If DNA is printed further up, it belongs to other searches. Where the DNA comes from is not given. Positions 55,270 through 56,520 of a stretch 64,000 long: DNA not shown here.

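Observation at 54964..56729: Compact HIRAN + DUF6569/ARPP-1-like gene pair inserted between housekeeping genes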

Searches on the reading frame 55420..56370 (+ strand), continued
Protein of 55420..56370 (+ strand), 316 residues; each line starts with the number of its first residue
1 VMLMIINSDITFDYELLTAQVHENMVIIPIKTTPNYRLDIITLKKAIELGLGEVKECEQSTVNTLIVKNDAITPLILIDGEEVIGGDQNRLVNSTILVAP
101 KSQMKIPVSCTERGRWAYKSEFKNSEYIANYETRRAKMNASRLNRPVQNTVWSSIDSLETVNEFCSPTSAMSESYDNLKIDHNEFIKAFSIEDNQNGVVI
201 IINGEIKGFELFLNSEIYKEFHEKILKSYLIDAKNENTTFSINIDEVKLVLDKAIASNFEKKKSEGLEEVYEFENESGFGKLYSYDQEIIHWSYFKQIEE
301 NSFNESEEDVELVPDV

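Call 32: predict_structure(alignment_id=A1)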
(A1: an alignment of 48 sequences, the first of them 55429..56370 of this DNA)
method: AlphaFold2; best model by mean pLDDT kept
length: 313 residues; sequences in the alignment: 48
mean_pLDDT: 84.2   pTM: 0.85
mean pLDDT of the five models: 84.2, 83.9, 83.8, 79.5, 78.7
residues with pLDDT >= 90: 168; 70-90: 100; 50-70: 23; < 50: 22
segments of 3 or more residues with pLDDT < 50: 1-5, 297-313
pLDDT, mean of each block of 10 residues (from residue 1): 52 93 92 81 94 73 94 94 87 96 89 67 91 90 90 88 86 82 91 94 93 92 90 75 92 91 93 92 90 65 31 33
secondary structure, 60 per line:
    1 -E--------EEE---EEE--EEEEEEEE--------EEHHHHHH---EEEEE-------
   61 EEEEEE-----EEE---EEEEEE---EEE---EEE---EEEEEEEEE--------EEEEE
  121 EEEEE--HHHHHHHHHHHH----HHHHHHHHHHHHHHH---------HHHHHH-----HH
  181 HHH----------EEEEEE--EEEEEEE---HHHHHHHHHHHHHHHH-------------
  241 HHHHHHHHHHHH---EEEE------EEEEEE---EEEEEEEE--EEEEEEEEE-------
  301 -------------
elements in order: E11-13 E17-19 E22-29 H40-45 E49-53 E61-66 E72-74 E78-83 E87-89 E93-95 E99-107 E116-125 H128-139 H144-158 H168-173 H179-183 E194-199 E202-208 H212-227 H241-252 E256-259 E266-271 E275-282 E285-293
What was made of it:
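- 55429..56370 (+): ARPP-1 / DUF6569 protein of 313 aa (the longest ORF starts at GTG 55420). AF2 model has pLDDT 84 and pTM 0.85 (call 32).
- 55573..55803 (+): Predicted beta-rich insert (residues about 49-125) carrying the family-invariant residues E53, G77, G82, Q85, R87, V105, C107, E109, R112 and W113. The Q85 codon is 55681-55683 and the C107 codon is 55747-55749. Strand order from the AF2 model (call 32).
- On ARPP-1 / DUF6569 (Pfam PF20208): The AF2 model (pLDDT 84) gives a strand and helix order compatible with this description (call 32).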

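Call 35: search_protein_families(library=pfam, proteins=[L021:5514-5888:+, L024:5488-5916:+, L036:2346-2735:+, L081:816-1154:+, L084:1227-1523:+, L028:2735-3418:+, L046:5293-5925:+, L054:3505-4119:+, L040:3655-4308:+, L034:2286-2990:+], max_evalue=0.01)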
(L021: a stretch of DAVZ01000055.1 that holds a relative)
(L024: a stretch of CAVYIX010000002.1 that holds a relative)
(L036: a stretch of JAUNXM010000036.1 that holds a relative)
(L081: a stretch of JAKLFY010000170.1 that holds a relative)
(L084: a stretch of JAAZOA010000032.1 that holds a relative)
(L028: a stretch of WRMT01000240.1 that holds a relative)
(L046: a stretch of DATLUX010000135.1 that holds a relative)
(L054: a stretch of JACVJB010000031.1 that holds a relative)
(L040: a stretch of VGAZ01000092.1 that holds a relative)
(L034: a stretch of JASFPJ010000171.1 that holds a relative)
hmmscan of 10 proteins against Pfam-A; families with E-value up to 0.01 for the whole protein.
L021:5514-5888:+ (124 aa): 1 family
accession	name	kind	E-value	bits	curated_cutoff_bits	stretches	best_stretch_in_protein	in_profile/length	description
PF00072.30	Response_reg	-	7.1e-10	39.5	30.2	1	6-112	1-110/111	Response regulator receiver domain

L024:5488-5916:+ (142 aa): 1 family
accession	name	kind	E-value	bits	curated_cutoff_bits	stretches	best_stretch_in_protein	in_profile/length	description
PF00072.30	Response_reg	-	3.1e-19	69.6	30.2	1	17-126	1-110/111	Response regulator receiver domain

L036:2346-2735:+ (129 aa): 1 family
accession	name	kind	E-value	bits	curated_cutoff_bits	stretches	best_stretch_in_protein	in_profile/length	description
PF00072.30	Response_reg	-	5.3e-18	65.6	30.2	1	12-121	1-110/111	Response regulator receiver domain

L081:816-1154:+ (112 aa): 0 families

L084:1227-1523:+ (98 aa): 0 families

L028:2735-3418:+ (227 aa): 2 families
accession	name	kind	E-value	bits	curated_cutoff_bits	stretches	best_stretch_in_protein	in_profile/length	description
PF04402.19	SIMPL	-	1.4e-24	87.9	25.2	1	6-223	1-204/205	Protein of unknown function (DUF541)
PF04212.24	MIT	-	0.0038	17.7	30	1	30-65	16-53/66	MIT (microtubule interacting and transport) domain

L046:5293-5925:+ (210 aa): 1 family
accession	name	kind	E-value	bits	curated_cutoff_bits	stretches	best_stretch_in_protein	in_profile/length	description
PF03929.21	PepSY_TM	-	8.1e-08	32.9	28.8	1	20-184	175-294/295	PepSY-associated TM region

L054:3505-4119:+ (204 aa): 4 families
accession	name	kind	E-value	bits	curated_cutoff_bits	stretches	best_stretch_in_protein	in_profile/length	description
PF13411.12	MerR_1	-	2.4e-17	63.2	21.6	1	11-78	1-68/69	MerR HTH family regulatory protein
PF00376.29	MerR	-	8.7e-09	35.5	28.2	1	12-41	1-30/38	MerR family regulatory protein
PF12728.13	HTH_17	-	2.3e-05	25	27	1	11-48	2-37/51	Helix-turn-helix domain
PF00538.25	Linker_histone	-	0.00021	21.9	22.4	0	5-46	28-69/74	linker histone H1 and H5 family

L040:3655-4308:+ (217 aa): 5 families
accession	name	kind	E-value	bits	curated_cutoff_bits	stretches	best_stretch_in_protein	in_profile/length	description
PF13411.12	MerR_1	-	4e-18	65.7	21.6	1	22-89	1-68/69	MerR HTH family regulatory protein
PF00376.29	MerR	-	3.9e-09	36.6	28.2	1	23-52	1-30/38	MerR family regulatory protein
PF12728.13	HTH_17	-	1.2e-05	25.9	27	1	22-58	2-36/51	Helix-turn-helix domain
PF13384.12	HTH_23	-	0.002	18.3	24.6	0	21-41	17-37/50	Homeodomain-like domain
PF00538.25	Linker_histone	-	0.0023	18.6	22.4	0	16-56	28-68/74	linker histone H1 and H5 family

L034:2286-2990:+ (234 aa): 0 families

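Call 36: fold_search(model_id=the predicted structure, library=pdb)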
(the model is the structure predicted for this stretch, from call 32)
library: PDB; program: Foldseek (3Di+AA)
matches with E <= 10: 647; with E <= 0.001: 0
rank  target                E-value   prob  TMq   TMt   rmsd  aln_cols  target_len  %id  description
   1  9a5b_B                4.5e-02  0.06  0.11  0.06  20.3       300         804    9  Integrative model of SYFA-SYFB by crosslinking MS and deep learning (released 2024-09-18)
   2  2v7s                  1.8e-01  0.47  0.12  0.20  11.5        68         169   12  Crystal structure of the putative lipoprotein LppA from Mycobacterium tuberculosis (released 2008-08-26)
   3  7pjj                  3.3e-01  0.06  0.08  0.04  15.4       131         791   10  Structure of the Family-3 Glycosyl Hydrolase BcpE2 from Streptomyces scabies (released 2022-07-13)
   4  4k3p_A                3.3e-01  0.04  0.12  0.11  20.3       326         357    7  E. coli sliding clamp in complex with AcQLALF (released 2013-05-01)
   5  5ixa_A                3.5e-01  0.02  0.09  0.10  19.8       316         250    8  HCMV DNA polymerase processivity subunit UL44 at neutral pH and low salt (released 2016-11-30)
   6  5a2c_A                3.9e-01  0.04  0.09  0.06  16.4       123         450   19  Crystal Structure of Anoxybacillus Alpha-amylase Provides Insights into a New Glycosyl Hydrolase Subclass (released 2016-03-30)
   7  7anj_A                4.1e-01  0.03  0.08  0.12  14.8       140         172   11  DdahB, GDP-mannoheptose C3,5 epimerase from Campylobacter jejuni complexed to GDP-mannose (released 2020-10-21)
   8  6ap4_G                4.1e-01  0.02  0.11  0.10  20.1       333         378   10  Crystal structure of the DNA polymerase III subunit beta from Acinetobacter baumannii (released 2017-12-20)
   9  3q4j_C                4.3e-01  0.03  0.12  0.10  20.7       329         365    7  Structure of a small peptide ligand bound to E.coli DNA sliding clamp (released 2011-12-28)
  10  6p8t_E                4.6e-01  0.02  0.10  0.06  20.1       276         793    6  Acinetobacter baumannii tRNA synthetase in complex with compound 1 (released 2020-11-18)
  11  7azk_B                4.8e-01  0.02  0.11  0.10  19.9       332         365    7  DNA polymerase sliding clamp from Escherichia coli with peptide 35 bound (released 2021-12-01)
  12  4aie                  5.1e-01  0.11  0.11  0.07  18.1       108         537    9  Structure of glucan-1,6-alpha-glucosidase from Lactobacillus acidophilus NCFM (released 2012-08-29)
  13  4h4g_E                5.1e-01  0.04  0.10  0.16  14.1       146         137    8  Crystal Structure of (3R)-hydroxymyristoyl-[acyl-carrier-protein] dehydratase from Burkholderia thailandensis E264 (released 2012-10-03)
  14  4tsz_F                5.1e-01  0.03  0.11  0.10  20.3       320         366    7  Crystal structure of DNA polymerase sliding clamp from Pseudomonas aeruginosa with ligand (released 2014-09-10)
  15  4ovh_A                5.4e-01  0.02  0.11  0.10  20.3       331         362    8  E. coli sliding clamp in complex with (R)-6-bromo-9-(2-(carboxymethylamino)-2-oxoethyl)-2,3,4,9-tetrahydro-1H-carbazol (released 2014-03-05)
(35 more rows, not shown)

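Call 41: search_protein_families(library=pfam, alignment_id=A4, max_evalue=0.0001)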
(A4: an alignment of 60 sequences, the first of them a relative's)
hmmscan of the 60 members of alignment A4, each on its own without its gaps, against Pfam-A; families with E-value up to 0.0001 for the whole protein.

A. member 1, L017:1422-2855:- (477 aa): 2 families
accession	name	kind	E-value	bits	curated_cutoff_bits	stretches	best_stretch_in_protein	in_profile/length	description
PF13173.12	AAA_14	-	9.5e-25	87.5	27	1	55-190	3-129/129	AAA domain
PF13635.12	DUF4143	-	1.9e-12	47.7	28.1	1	291-428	16-157/160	Domain of unknown function (DUF4143)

B. families by the number of members that match (of 60 scanned): 68 families (the first 25 are shown)
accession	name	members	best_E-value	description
PF13280.12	WYL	9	7.9e-20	WYL domain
PF25583.1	WCX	8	5.1e-20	WCX domain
PF01381.28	HTH_3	7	2.5e-15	Helix-turn-helix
PF13560.12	HTH_31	7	6e-15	Helix-turn-helix domain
PF06114.19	Peptidase_M78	7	1.4e-13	IrrE N-terminal-like domain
PF12844.13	HTH_19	6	1.1e-08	Helix-turn-helix domain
PF08279.18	HTH_11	5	3.1e-11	HTH domain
PF00072.30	Response_reg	3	3.1e-19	Response regulator receiver domain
PF00881.29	Nitroreductase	2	1e-28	Nitroreductase family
PF13411.12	MerR_1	2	4e-18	MerR HTH family regulatory protein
PF14512.11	TM1586_NiRdase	2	1.7e-16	Putative TM nitroreductase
PF00376.29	MerR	2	3.9e-09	MerR family regulatory protein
PF12728.13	HTH_17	2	1.2e-05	Helix-turn-helix domain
PF00515.34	TPR_1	1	5.7e-46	Tetratricopeptide repeat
PF07719.23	TPR_2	1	1.9e-45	Tetratricopeptide repeat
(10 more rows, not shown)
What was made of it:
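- Partner substitution is by DNA-binding or DNA-damage regulators (call 41).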

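Call 43: search_protein_families(library=pfam, alignment_id=A5, max_evalue=0.0001)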
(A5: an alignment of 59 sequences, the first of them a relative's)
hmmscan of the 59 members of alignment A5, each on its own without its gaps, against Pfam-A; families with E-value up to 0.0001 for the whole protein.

A. member 1, L017:4205-5617:+ (470 aa): 2 families
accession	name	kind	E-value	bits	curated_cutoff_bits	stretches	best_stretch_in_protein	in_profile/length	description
PF04095.22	NAPRTase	-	1.9e-41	142.8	20.8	1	174-449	1-239/239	Nicotinate phosphoribosyltransferase (NAPRTase) family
PF18127.6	NAMPT_N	-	1.9e-41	140.7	25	1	5-102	1-98/98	Nicotinamide phosphoribosyltransferase, N-terminal domain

B. families by the number of members that match (of 59 scanned): 74 families (the first 25 are shown)
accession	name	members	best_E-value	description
PF01699.29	Na_Ca_ex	2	5.8e-72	Sodium/calcium exchanger protein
PF02511.20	Thy1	2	5.8e-52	Thymidylate synthase complementing protein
PF13230.11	GATase_4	2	3e-41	Glutamine amidotransferases class-II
PF13426.13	PAS_9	2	1.3e-38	PAS domain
PF08448.16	PAS_4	2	2.5e-32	PAS fold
PF00989.32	PAS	2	9.4e-30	PAS fold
PF00270.35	DEAD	2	2.1e-27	DEAD/DEAH box helicase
PF02518.31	HATPase_c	2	1.9e-25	Histidine kinase-, DNA gyrase B-, and HSP90-like ATPase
PF00271.37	Helicase_C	2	3.8e-23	Helicase conserved C-terminal domain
PF16124.10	RecQ_Zn_bind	2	3.5e-21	RecQ zinc-binding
PF08447.18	PAS_3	2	3.2e-19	PAS fold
PF13188.13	PAS_8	2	8.5e-19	PAS domain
PF01523.21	PmbA_TldD_1st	2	9e-15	PmbA/TldA metallopeptidase domain 1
PF13522.11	GATase_6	2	5.7e-12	Glutamine amidotransferase domain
PF19289.4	PmbA_TldD_3rd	1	2.1e-66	PmbA/TldA metallopeptidase C-terminal domain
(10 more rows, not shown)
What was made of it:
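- Downstream genes are heterogeneous (call 43).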

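Call 47: search_solved_structures(query=A3, max_evalue=1)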
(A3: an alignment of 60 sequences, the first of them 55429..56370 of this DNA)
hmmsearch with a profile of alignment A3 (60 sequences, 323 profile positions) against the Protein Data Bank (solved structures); distinct sequences matched with E-value up to 1: 3.
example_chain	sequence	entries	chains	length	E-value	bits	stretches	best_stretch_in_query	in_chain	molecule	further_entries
3etz_A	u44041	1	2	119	0.49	12.7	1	142-207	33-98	Adhesin A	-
3etw_A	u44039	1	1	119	0.52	12.6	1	142-207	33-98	Adhesin A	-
3etx_A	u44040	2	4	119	0.66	12.2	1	140-207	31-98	Adhesin A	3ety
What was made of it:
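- Tried and rejected: A profile of 60 ARPP-1 sequences against PDB sequences gave nothing meaningful (call 47).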

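Call 50: search_protein_families(library=phrogs, proteins=[window:55429-56370:+], max_evalue=0.01)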
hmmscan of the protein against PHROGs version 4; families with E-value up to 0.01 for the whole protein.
window:55429-56370:+ (313 aa): 0 families

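Call 52: search_protein_families(library=pfam, proteins=[L007:6895-8568:-, L007:8565-9143:-, L014:6069-7115:-, L014:3129-3635:-, L015:4028-5197:-, L015:7149-7541:+, L016:5121-5516:+, L016:2973-5093:+, L016:6990-7466:+, L017:7584-8804:-], max_evalue=0.001)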
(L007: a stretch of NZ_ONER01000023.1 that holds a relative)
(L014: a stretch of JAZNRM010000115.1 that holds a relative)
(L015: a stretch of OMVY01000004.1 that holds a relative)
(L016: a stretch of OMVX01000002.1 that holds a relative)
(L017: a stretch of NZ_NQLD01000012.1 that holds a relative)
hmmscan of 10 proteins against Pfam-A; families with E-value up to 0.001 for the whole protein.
L007:6895-8568:- (557 aa): 1 family
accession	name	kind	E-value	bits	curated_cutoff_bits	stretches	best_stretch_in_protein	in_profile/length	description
PF02384.22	N6_Mtase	-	8e-23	81.7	20.4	1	366-519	159-307/311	N-6 DNA Methylase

L007:8565-9143:- (192 aa): 1 family
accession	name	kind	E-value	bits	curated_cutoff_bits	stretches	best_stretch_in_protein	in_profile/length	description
PF01420.25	Methylase_S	-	2.3e-09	38.1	22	1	6-164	4-154/168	Type I restriction modification DNA specificity domain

L014:6069-7115:- (348 aa): 1 family
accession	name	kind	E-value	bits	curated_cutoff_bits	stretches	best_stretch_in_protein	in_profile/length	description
PF03186.18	CobD_Cbib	-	1.3e-79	267.9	34.4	1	24-321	1-278/282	CobD/Cbib protein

L014:3129-3635:- (168 aa): 1 family
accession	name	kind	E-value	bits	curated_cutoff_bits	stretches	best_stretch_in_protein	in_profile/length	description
PF13274.11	SocA_Panacea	-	2.4e-14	54.7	25.7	1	31-134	2-108/113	Antitoxin SocA-like, Panacea domain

L015:4028-5197:- (389 aa): 4 families
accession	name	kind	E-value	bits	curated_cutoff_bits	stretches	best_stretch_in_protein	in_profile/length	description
PF00248.27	Aldo_ket_red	-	2e-32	112.9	24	1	19-279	2-276/291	Aldo/keto reductase family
PF13187.11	Fer4_9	-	4.2e-08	33.5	27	1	308-372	2-50/52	4Fe-4S dicluster domain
PF13534.11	Fer4_17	-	9e-06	26.6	22.2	1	308-374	2-61/61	4Fe-4S dicluster domain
PF13183.11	Fer4_8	-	0.00047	21.1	27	0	307-373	4-68/68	4Fe-4S dicluster domain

L015:7149-7541:+ (130 aa): 1 family
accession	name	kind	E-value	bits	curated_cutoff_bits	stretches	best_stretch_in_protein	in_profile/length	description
PF07790.16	Pilin_N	-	0.00069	20.9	25.2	0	7-70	10-66/78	Archaeal Type IV pilin, N-terminal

L016:5121-5516:+ (131 aa): 0 families

L016:2973-5093:+ (706 aa): 0 families

L016:6990-7466:+ (158 aa): 2 families
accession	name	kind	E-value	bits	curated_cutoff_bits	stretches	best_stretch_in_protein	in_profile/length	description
PF12773.13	DZR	-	2e-05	25.1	27.3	1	4-26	1-23/45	Double zinc ribbon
PF13240.11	Zn_Ribbon_1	-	3.6e-05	23.8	25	1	4-25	2-23/23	zinc-ribbon domain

L017:7584-8804:- (406 aa): 3 families
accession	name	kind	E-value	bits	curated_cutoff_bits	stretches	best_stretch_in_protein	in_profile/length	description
PF13173.12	AAA_14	-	5.4e-36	123.9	27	1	21-153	2-129/129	AAA domain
PF13635.12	DUF4143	-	3.4e-15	56.6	28.1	1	206-351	2-157/160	Domain of unknown function (DUF4143)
PF01637.24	ATPase_2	-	2.5e-08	34.5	33.2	1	6-85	3-74/225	ATPase domain predominantly from Archaea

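Call 55: search_protein_families(library=pfam, proteins=[L033:4-1017:+, L043:574-1569:+, L073:4836-5897:+, L077:4861-5916:+, L045:4825-5865:+, L032:2923-4344:+, L038:4410-5798:+, L039:4421-5815:+, L055:4463-5797:+, L027:4333-5649:+], max_evalue=0.0001)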
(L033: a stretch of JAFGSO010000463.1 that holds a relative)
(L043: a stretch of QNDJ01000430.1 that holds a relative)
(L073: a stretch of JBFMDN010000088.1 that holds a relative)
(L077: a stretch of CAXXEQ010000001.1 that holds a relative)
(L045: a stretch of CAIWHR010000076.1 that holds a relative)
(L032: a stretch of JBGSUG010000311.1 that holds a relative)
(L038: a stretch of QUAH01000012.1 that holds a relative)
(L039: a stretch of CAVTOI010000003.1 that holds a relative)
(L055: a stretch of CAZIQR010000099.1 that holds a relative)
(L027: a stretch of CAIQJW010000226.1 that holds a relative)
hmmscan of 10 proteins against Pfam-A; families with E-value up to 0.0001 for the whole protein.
L033:4-1017:+ (337 aa): 1 family
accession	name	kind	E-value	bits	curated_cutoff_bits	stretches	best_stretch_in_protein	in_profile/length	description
PF18962.6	Por_Secre_tail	-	7.7e-08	33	27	1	259-333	2-73/75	Secretion system C-terminal sorting domain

L043:574-1569:+ (331 aa): 2 families
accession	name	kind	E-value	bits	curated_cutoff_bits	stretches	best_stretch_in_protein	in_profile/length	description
PF13280.12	WYL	-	3.7e-14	52.9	21.8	1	156-221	4-69/70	WYL domain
PF25583.1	WCX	-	9.7e-11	42.3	23.9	1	251-326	3-75/76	WCX domain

L073:4836-5897:+ (353 aa): 3 families
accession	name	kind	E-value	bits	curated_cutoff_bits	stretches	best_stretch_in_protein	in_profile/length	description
PF25583.1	WCX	-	1.1e-19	71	23.9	1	251-325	1-72/76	WCX domain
PF13280.12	WYL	-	5.3e-18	65.2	21.8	1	156-223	2-69/70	WYL domain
PF08279.18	HTH_11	-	8.9e-09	35.5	25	1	21-67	5-51/55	HTH domain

L077:4861-5916:+ (351 aa): 3 families
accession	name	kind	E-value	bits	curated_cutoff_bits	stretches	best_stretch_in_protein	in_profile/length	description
PF25583.1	WCX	-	5.1e-20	72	23.9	1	246-318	5-74/76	WCX domain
PF13280.12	WYL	-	6.1e-17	61.8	21.8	1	148-214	3-69/70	WYL domain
PF08279.18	HTH_11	-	4e-10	39.8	25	1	8-57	1-50/55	HTH domain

L045:4825-5865:+ (346 aa): 3 families
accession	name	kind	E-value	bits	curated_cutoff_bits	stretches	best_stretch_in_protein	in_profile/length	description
PF25583.1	WCX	-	3.9e-17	62.8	23.9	1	262-338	3-76/76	WCX domain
PF13280.12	WYL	-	2.3e-16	60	21.8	1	164-231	2-69/70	WYL domain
PF08279.18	HTH_11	-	2.3e-05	24.6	25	1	27-78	4-54/55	HTH domain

L032:2923-4344:+ (473 aa): 4 families
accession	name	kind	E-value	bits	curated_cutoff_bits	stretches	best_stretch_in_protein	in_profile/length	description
PF01381.28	HTH_3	-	4.3e-14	52.7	23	1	18-67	1-48/55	Helix-turn-helix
PF06114.19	Peptidase_M78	-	2.2e-13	50.5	22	1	286-396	4-122/123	IrrE N-terminal-like domain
PF13560.12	HTH_31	-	1.7e-11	44.7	27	1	14-67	2-54/64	Helix-turn-helix domain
PF12844.13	HTH_19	-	1.3e-08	35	30.2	1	16-68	2-52/64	Helix-turn-helix domain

L038:4410-5798:+ (462 aa): 4 families
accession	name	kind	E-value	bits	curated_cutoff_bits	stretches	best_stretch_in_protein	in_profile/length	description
PF01381.28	HTH_3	-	3.9e-14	52.9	23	1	63-116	1-52/55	Helix-turn-helix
PF13560.12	HTH_31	-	7.2e-11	42.7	27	1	62-116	5-58/64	Helix-turn-helix domain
PF06114.19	Peptidase_M78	-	2.1e-09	37.7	22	1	273-384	2-121/123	IrrE N-terminal-like domain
PF12844.13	HTH_19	-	2.3e-05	24.7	30.2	0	62-116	3-55/64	Helix-turn-helix domain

L039:4421-5815:+ (464 aa): 4 families
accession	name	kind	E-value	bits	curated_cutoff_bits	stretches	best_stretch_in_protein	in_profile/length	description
PF01381.28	HTH_3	-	3.3e-14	53.1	23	1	18-69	1-50/55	Helix-turn-helix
PF06114.19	Peptidase_M78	-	1.4e-13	51.2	22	1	293-387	21-122/123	IrrE N-terminal-like domain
PF13560.12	HTH_31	-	7.7e-12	45.8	27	1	13-68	1-55/64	Helix-turn-helix domain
PF12844.13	HTH_19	-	2.7e-08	34.1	30.2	1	15-69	1-53/64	Helix-turn-helix domain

L055:4463-5797:+ (444 aa): 4 families
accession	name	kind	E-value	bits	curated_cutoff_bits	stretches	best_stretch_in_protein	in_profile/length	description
PF01381.28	HTH_3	-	9.5e-14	51.6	23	1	18-69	1-50/55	Helix-turn-helix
PF06114.19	Peptidase_M78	-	5.8e-13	49.2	22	1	279-367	27-122/123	IrrE N-terminal-like domain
PF13560.12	HTH_31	-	2e-10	41.3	27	1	14-68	2-55/64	Helix-turn-helix domain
PF12844.13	HTH_19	-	1.1e-08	35.3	30.2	1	15-69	1-53/64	Helix-turn-helix domain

L027:4333-5649:+ (438 aa): 3 families
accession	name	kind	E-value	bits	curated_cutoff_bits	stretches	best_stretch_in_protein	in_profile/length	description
PF00027.35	cNMP_binding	-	7.2e-18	64.8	27.5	1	338-418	4-89/89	Cyclic nucleotide-binding domain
PF00520.37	Ion_trans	-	8.4e-18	64.9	25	1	17-242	3-237/241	Ion transport protein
PF07885.22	Ion_trans_2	-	3.8e-09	36.7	22.5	1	164-236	16-75/79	Ion channel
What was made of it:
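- The upstream slot is filled by HTH regulators in other lineages (calls 41, 55).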

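Call 56: fold_search(model_id=the predicted structure, library=viral)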
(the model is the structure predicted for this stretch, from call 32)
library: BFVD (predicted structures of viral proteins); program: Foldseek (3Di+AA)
matches with E <= 10: 703; with E <= 0.001: 0
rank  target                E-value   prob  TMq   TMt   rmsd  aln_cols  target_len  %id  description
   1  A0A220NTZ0            3.3e-03  0.82  0.15  0.24  14.9       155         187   10  Uncharacterized protein [Escherichia phage V18]
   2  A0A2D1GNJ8            5.0e-02  0.06  0.12  0.11  24.6       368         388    8  (no name in the UniProt tables at hand)
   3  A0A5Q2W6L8            5.3e-02  0.72  0.13  0.11  18.0        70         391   17  (no name in the UniProt tables at hand)
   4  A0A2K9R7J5            5.3e-02  0.12  0.15  0.15  19.4       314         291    6  (no name in the UniProt tables at hand)
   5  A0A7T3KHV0            7.0e-02  0.77  0.12  0.10   6.7        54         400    9  Putative AAA/AAA+ superfamily ATPase [Campylobacter phage F374]
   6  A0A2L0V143            7.4e-02  0.18  0.13  0.20  15.4       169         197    9  (no name in the UniProt tables at hand)
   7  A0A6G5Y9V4            7.8e-02  0.44  0.11  0.13  13.9       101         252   12  (no name in the UniProt tables at hand)
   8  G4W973                1.1e-01  0.35  0.14  0.11  16.7        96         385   19  Putative bacteriophage protein [Tetrasphaera phage TJE1]
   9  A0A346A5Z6            1.1e-01  0.10  0.17  0.15  18.0       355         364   12  (no name in the UniProt tables at hand)
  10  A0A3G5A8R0            1.2e-01  0.04  0.13  0.13  17.8       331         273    9  Uncharacterized protein [Hyperionvirus sp.]
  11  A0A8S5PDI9            1.3e-01  0.66  0.17  0.15  16.8        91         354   11  Baseplate J like protein [Siphoviridae sp. ct0UO21]
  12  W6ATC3                1.4e-01  0.25  0.16  0.24  15.4       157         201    6  (no name in the UniProt tables at hand)
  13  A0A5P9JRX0            1.9e-01  0.02  0.10  0.09  24.1       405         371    8  DNA polymerase processivity factor [Psittacid alphaherpesvirus 5]
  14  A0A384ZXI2            2.3e-01  0.16  0.14  0.30  11.6       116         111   16  Uncharacterized protein [Dickeya phage vB_DsoM_JA29]
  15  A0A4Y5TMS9            2.4e-01  0.77  0.12  0.40   7.5        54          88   11  (no name in the UniProt tables at hand)
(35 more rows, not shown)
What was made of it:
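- Tried and rejected: The top hits (sliding clamps, PheRS) have TM about 0.1 and are noise (calls 36, 56).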
